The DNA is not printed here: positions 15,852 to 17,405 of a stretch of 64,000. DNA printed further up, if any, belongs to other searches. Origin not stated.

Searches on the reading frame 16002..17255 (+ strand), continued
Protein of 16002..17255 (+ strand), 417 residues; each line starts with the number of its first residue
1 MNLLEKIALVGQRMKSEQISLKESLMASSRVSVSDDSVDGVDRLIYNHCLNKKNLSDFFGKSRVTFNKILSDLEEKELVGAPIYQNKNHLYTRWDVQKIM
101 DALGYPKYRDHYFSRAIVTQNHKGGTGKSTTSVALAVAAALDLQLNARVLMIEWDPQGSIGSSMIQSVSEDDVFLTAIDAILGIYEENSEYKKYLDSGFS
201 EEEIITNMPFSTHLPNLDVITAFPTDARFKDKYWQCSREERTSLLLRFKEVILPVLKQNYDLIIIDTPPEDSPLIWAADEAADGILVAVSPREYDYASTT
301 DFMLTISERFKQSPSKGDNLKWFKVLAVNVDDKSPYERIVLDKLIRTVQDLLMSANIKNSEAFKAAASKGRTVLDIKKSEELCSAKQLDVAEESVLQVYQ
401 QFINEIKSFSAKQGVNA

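Call 71: get_annotated_region(hit=H83, flank=4000)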
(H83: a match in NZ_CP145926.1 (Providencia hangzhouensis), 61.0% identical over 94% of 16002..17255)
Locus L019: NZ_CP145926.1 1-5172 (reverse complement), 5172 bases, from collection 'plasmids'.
description: Providencia hangzhouensis strain Z24CR2199 plasmid pZ24CR2199_InF, complete sequence
organism: Providencia hangzhouensis (NCBI taxid 3031799)
taxonomy: Bacteria; Pseudomonadota; Gammaproteobacteria; Enterobacterales; Morganellaceae; Providencia; Providencia hangzhouensis
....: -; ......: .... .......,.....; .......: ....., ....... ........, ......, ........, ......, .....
typing (MOB-suite, as given by PLSDB): non-mobilizable; replicon rep_cluster_1220,rep_cluster_1220
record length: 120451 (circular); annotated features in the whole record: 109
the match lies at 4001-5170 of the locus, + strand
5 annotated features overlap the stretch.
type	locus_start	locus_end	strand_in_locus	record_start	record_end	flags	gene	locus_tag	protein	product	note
CDS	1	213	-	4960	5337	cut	-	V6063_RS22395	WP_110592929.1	plasmid SOS inhibition protein A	-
CDS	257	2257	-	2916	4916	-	-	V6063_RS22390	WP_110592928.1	ParB/RepB/Spo0J family partition protein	-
CDS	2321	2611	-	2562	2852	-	-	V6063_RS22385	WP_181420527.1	hypothetical protein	-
CDS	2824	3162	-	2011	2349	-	-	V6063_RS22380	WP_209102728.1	hypothetical protein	-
CDS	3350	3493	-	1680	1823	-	-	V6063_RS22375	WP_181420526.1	hypothetical protein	-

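Call 81: predict_structure(alignment_id=A4)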
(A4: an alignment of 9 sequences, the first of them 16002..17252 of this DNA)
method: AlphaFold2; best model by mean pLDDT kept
length: 417 residues; sequences in the alignment: 9
mean_pLDDT: 74.5   pTM: 0.77
mean pLDDT of the five models: 74.5, 65.6, 59.2, 58.6, 57.8
residues with pLDDT >= 90: 91; 70-90: 197; 50-70: 58; < 50: 71
segments of 3 or more residues with pLDDT < 50: 27-70, 78-95, 168-172
pLDDT, mean of each block of 10 residues (from residue 1): 87 83 51 38 33 27 42 48 33 49 75 93 68 87 84 72 55 67 83 85 85 78 70 91 93 94 89 89 92 79 86 88 91 83 86 89 80 74 81 91 92 66
secondary structure, 60 per line:
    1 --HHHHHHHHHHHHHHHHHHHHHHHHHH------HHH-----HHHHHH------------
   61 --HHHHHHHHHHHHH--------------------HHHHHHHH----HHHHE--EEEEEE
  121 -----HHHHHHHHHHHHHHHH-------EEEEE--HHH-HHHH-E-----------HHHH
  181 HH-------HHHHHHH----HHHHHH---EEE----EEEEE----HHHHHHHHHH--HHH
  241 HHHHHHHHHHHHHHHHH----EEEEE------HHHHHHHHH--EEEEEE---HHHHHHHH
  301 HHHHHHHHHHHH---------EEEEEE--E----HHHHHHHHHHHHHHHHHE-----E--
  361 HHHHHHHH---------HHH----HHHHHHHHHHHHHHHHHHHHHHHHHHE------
elements in order: H3-28 H43-48 H63-75 H96-103 H108-111 E115-120 H126-141 E149-153 H160-163 H177-182 H190-196 H201-206 E210-212 E217-221 H226-235 H238-257 E262-266 H273-281 E284-289 H293-312 E322-327 H335-351 H361-368 H385-410

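Call 89: search_protein_representatives(protein=window:16002-17252:+)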
Query: 417 residues. Proteins with E-value up to 0.001 (for the whole library): 2149; up to 1e-10: 139; up to 1e-30: 47. The best 150 are listed.
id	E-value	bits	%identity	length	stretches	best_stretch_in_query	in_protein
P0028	5.0e-118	411.0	47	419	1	3-413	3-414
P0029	4.7e-113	394.6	47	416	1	3-412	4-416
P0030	5.7e-97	341.7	41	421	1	1-409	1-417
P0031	5.0e-95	335.3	49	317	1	1-312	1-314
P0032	2.6e-91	323.1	41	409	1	6-411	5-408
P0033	6.8e-83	295.4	41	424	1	8-412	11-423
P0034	3.6e-82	293.0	41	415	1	22-391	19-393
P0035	4.5e-82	292.7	39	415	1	1-412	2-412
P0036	9.5e-78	278.4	39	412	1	17-411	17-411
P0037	5.9e-77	275.8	37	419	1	4-409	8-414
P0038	1.3e-76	274.7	38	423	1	3-407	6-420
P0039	1.2e-74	268.2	39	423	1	1-410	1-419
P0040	3.3e-72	260.2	37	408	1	10-401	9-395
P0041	4.9e-72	259.6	36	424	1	13-413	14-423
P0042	1.2e-71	258.4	41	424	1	1-408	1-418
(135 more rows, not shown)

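Call 93: find_encoding_contigs(protein=P0028, flank=3000, max_places=2)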
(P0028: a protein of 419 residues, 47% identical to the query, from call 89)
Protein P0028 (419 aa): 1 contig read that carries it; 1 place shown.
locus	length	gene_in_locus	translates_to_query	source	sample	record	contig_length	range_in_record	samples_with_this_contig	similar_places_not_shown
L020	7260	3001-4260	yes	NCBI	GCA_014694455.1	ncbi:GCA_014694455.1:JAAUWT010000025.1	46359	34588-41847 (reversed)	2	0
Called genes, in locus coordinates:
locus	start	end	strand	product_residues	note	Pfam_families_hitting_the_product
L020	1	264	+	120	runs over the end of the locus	-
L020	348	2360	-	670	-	PF16684:ResT-TelK_cat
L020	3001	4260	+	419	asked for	PF01656:CbiA, PF09140:MipZ (faint), PF10609:ParA (faint), PF13614:AAA_31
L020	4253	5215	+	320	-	PF18090:SoPB_HTH (weak)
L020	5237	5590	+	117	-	-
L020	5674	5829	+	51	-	-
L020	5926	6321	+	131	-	-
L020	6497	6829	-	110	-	PF13560:HTH_31, PF01381:HTH_3 (faint)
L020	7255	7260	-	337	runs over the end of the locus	PF05954:Phage_GPD (weak)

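Call 94: find_encoding_contigs(protein=P0029, flank=3000, max_places=2)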
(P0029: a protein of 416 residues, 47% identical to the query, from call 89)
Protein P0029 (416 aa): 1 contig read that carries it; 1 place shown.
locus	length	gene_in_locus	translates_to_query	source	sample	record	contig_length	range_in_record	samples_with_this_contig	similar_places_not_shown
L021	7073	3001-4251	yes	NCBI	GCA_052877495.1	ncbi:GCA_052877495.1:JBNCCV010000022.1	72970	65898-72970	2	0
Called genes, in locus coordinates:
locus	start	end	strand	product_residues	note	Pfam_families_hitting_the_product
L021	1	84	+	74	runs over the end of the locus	-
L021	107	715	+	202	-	PF06952:PsiA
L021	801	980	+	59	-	-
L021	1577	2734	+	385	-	PF01051:Rep3_N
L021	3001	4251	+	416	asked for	PF09140:MipZ (faint), PF10609:ParA (faint), PF13614:AAA_31, PF01656:CbiA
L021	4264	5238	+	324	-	PF08775:ParB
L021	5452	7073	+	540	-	PF07514:TraI_2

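Call 95: find_encoding_contigs(protein=P0030, flank=3000, max_places=2)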
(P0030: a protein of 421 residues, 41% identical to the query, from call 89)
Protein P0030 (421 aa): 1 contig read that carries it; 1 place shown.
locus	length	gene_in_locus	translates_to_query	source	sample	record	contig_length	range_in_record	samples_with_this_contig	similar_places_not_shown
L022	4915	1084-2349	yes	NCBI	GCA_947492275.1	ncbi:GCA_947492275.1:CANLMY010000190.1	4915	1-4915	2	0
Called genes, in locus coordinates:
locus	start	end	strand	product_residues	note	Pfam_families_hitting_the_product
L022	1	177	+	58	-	PF01235:Na_Ala_symp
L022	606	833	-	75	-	-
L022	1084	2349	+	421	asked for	PF09140:MipZ (faint), PF10609:ParA, PF13614:AAA_31, PF01656:CbiA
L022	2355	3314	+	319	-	PF08775:ParB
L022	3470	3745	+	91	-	-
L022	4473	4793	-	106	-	-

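Call 98: predict_structure(alignment_id=A6)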
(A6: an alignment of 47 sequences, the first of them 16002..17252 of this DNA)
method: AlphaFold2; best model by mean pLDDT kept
length: 417 residues; sequences in the alignment: 47
mean_pLDDT: 92.8   pTM: 0.92
mean pLDDT of the five models: 92.8, 92.7, 92.0, 89.6, 88.7
residues with pLDDT >= 90: 352; 70-90: 50; 50-70: 9; < 50: 6
segments of 3 or more residues with pLDDT < 50: 31-35
pLDDT, mean of each block of 10 residues (from residue 1): 91 91 84 55 90 95 94 91 86 95 96 97 89 97 98 91 87 95 92 96 97 96 95 95 97 98 96 95 97 95 92 94 97 96 96 97 92 93 95 98 97 72
secondary structure, 60 per line:
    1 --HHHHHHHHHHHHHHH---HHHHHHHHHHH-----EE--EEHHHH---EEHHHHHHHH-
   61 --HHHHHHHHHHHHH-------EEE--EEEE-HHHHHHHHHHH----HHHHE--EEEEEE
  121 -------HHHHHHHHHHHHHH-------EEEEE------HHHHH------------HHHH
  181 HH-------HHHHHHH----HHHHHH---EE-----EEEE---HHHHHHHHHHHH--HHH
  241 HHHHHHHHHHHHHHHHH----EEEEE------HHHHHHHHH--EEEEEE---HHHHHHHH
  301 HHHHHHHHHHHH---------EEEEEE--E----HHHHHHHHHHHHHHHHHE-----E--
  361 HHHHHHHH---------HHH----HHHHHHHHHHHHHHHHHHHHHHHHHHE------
elements in order: H3-17 H21-31 H43-46 H52-59 H63-75 E83-85 E88-91 H93-103 H108-111 E115-120 H128-141 E149-153 H160-164 H177-182 H190-196 H201-206 E217-220 H224-235 H238-257 E262-266 H273-281 E284-289 H293-312 E322-327 H335-351 H361-368 H385-410

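Call 100: fold_search(model_id=the predicted structure, library=pdb)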
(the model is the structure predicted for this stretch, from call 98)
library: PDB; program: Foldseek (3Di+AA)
matches with E <= 10: 1280; with E <= 0.001: 257
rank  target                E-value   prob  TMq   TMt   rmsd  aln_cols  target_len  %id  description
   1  7npe_B                3.8e-26  1.00  0.76  0.79   8.3       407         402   24  Vibrio cholerae ParA2-ADP (released 2021-07-21)
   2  7npe_A                1.7e-25  1.00  0.83  0.87   2.9       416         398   25  Vibrio cholerae ParA2-ADP (released 2021-07-21)
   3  7npe_C                2.5e-25  1.00  0.81  0.85   3.5       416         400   24  Vibrio cholerae ParA2-ADP (released 2021-07-21)
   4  7npe_D                4.4e-24  1.00  0.74  0.76   7.6       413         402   25  Vibrio cholerae ParA2-ADP (released 2021-07-21)
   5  7npd                  1.8e-21  1.00  0.76  0.82   3.8       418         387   24  Vibiro cholerae ParA2 (released 2021-05-19)
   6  7npf_B                7.3e-21  1.00  0.78  0.81   4.0       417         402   25  Vibrio cholerae ParA2-ATPyS-DNA filament (released 2021-10-06)
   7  7npf_A                5.1e-20  1.00  0.76  0.78   4.5       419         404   25  Vibrio cholerae ParA2-ATPyS-DNA filament (released 2021-10-06)
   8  3ez2_B                7.9e-20  1.00  0.75  0.79   4.6       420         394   20  Partition protein-ADP complex (released 2009-06-02)
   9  3ez2_A                3.9e-19  1.00  0.74  0.79   4.9       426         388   18  Partition protein-ADP complex (released 2009-06-02)
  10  8ray_A                2.8e-16  1.00  0.55  0.87   3.4       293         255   22  ParA in complex with ATP (released 2025-03-26)
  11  9a6n_A                7.3e-16  1.00  0.53  0.84   4.0       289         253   24  Integrative model of SOJ-NRDR by crosslinking MS and deep learning (released 2024-09-18)
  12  8ray_B                1.0e-15  1.00  0.54  0.87   3.5       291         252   23  ParA in complex with ATP (released 2025-03-26)
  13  2bej                  1.2e-14  1.00  0.49  0.80   4.4       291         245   20  Structure of the bacterial chromosome segregation protein Soj (released 2005-01-12)
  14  3ez9_B                1.4e-14  1.00  0.58  0.68  10.3       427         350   18  Partition Protein (released 2009-06-02)
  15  2oze                  1.8e-14  1.00  0.50  0.71   5.6       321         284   19  The Crystal structure of Delta protein of pSM19035 from Streptoccocus pyogenes (released 2008-03-11)
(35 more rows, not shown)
